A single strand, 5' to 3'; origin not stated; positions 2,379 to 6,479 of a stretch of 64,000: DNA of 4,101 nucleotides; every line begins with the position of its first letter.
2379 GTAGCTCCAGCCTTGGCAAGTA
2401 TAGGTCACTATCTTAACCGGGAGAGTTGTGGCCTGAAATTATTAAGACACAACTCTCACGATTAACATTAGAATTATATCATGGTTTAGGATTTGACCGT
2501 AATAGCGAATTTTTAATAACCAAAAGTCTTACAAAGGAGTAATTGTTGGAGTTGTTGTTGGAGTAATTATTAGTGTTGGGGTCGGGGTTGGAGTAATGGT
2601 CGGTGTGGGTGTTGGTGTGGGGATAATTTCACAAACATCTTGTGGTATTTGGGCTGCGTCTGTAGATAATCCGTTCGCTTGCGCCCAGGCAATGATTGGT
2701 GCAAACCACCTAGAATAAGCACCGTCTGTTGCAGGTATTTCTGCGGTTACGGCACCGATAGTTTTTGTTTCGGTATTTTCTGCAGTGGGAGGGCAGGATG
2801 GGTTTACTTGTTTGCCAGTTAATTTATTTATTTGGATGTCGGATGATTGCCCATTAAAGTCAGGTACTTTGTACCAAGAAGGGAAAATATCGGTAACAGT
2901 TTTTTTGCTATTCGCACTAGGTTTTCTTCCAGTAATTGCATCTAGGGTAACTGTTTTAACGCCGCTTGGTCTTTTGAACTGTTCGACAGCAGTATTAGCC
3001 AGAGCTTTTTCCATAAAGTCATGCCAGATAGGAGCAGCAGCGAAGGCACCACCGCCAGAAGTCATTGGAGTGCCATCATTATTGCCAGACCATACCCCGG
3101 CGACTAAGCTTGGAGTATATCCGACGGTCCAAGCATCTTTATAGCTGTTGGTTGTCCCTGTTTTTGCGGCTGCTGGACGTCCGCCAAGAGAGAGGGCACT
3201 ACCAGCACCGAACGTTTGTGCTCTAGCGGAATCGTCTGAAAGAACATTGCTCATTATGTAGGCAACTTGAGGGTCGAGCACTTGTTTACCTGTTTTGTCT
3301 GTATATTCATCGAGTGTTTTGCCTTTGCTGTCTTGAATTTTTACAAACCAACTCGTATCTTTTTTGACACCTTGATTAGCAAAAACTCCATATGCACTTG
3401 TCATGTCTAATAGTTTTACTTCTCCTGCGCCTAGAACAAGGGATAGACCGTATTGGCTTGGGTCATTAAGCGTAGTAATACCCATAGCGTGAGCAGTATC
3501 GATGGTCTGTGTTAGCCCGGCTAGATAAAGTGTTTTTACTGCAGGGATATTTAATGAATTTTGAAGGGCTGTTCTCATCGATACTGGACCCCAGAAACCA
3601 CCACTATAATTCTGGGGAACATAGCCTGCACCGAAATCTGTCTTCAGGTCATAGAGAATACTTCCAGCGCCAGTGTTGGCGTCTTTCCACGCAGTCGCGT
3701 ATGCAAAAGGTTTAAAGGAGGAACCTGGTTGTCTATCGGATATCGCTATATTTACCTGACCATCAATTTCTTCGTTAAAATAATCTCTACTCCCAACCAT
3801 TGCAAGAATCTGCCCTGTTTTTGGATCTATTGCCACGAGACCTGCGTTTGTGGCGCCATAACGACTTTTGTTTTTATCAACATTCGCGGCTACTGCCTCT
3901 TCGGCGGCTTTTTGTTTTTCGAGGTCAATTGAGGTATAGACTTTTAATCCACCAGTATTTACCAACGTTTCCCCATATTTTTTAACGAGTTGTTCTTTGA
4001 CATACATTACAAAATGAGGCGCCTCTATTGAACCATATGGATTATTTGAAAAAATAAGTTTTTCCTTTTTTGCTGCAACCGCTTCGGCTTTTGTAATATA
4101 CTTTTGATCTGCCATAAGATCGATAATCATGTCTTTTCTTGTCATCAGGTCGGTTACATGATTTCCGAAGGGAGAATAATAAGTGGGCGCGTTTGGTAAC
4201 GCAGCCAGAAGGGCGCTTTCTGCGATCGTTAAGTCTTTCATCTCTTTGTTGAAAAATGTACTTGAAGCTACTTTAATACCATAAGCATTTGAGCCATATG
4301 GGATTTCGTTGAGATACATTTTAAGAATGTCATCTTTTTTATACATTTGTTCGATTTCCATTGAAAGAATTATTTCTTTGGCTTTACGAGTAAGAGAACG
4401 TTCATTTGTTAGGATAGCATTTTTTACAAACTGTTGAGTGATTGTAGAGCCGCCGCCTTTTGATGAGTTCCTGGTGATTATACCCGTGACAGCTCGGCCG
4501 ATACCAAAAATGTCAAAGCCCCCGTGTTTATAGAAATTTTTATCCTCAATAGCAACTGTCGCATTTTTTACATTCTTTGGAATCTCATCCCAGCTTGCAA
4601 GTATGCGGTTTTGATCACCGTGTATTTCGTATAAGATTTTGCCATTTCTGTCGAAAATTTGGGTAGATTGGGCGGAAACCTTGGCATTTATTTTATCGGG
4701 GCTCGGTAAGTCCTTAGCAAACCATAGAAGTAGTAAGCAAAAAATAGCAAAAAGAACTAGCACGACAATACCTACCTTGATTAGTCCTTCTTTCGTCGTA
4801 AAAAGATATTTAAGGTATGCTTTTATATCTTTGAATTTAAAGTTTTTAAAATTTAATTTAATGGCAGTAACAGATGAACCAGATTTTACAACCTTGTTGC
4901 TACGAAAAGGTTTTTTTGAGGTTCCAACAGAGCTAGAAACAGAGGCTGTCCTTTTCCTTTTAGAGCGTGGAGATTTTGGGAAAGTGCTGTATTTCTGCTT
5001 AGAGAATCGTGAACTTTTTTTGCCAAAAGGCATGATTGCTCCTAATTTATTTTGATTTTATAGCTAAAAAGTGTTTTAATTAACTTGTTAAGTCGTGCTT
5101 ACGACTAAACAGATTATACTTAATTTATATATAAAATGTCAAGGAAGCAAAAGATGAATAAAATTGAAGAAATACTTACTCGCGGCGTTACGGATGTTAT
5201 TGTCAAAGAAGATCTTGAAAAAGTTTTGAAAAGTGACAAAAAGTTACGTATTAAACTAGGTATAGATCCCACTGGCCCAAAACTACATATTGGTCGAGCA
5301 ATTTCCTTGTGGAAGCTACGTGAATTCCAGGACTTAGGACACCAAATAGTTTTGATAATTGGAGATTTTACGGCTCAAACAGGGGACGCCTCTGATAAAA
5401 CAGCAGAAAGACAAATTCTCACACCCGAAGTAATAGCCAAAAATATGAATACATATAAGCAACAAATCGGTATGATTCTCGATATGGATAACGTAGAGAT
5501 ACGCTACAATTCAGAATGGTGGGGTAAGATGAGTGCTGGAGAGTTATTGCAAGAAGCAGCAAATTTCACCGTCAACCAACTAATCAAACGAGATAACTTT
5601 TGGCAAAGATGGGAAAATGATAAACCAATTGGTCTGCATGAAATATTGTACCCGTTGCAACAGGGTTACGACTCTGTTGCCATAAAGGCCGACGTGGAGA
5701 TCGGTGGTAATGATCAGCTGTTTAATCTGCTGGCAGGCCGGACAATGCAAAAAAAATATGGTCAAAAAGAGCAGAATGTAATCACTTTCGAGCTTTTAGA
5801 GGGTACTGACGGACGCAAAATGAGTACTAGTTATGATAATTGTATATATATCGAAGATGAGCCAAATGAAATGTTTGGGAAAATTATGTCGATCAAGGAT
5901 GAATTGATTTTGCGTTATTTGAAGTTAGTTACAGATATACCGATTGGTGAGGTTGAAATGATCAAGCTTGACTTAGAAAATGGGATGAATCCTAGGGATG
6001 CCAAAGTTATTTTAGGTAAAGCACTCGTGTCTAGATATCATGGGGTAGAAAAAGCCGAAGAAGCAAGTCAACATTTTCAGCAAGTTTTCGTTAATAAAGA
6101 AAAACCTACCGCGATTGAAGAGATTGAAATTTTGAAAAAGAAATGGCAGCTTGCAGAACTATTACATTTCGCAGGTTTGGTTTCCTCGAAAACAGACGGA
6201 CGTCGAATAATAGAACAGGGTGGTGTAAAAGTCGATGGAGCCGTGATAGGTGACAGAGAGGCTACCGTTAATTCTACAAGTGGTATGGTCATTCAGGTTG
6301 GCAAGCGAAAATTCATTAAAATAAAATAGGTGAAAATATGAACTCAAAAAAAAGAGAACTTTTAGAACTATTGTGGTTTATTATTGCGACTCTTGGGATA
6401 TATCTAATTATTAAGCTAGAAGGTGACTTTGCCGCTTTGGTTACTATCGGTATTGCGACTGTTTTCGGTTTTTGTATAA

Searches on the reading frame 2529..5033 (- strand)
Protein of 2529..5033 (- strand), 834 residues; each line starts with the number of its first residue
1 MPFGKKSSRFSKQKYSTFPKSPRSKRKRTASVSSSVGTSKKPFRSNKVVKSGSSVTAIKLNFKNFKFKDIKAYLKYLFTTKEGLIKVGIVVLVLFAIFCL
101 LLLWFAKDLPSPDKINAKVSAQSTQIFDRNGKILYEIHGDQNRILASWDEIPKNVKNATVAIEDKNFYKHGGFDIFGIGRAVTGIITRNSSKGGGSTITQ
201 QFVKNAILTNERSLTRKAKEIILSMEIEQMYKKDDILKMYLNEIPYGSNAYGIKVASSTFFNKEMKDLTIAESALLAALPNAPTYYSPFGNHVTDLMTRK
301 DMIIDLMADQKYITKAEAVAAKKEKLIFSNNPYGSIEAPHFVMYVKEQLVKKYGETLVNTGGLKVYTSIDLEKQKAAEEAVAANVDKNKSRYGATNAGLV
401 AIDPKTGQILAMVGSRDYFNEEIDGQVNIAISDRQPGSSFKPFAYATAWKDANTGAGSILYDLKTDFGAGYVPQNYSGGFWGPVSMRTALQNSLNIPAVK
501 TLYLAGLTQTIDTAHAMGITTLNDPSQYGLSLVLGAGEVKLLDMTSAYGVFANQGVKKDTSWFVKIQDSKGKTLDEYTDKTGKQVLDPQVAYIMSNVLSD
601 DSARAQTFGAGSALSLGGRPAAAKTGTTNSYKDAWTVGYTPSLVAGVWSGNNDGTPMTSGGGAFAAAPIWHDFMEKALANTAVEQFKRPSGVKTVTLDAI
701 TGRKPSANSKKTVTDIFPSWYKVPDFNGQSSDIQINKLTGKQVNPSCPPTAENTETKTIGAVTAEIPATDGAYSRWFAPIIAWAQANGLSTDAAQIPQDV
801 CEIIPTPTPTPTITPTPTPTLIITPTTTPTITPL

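Call 95: search_protein_families(library=pfam, proteins=[window:2529-5033:-], max_evalue=0.00001)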
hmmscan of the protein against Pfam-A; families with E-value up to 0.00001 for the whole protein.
window:2529-5033:- (834 aa): 2 families
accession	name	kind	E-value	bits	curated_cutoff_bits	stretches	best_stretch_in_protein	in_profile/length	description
PF00912.28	Transgly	-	1.2e-59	201.2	27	1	131-307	2-177/178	Transglycosylase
PF00905.27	Transpeptidase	-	4.7e-19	69.1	22.1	1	399-674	3-298/299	Penicillin binding protein transpeptidase domain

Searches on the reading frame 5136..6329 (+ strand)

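Call 95: search_protein_families(library=pfam, proteins=[window:5136-6329:+], max_evalue=0.00001)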
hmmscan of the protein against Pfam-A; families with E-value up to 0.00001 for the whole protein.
window:5136-6329:+ (397 aa): 2 families
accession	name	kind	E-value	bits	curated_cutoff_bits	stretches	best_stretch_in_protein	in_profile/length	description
PF00579.31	tRNA-synt_1b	-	2.4e-70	237.6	21.1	1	34-318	3-291/292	tRNA synthetases class I (W and Y)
PF01479.30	S4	-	8.4e-06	25.9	22.8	0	340-373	4-37/48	S4 domain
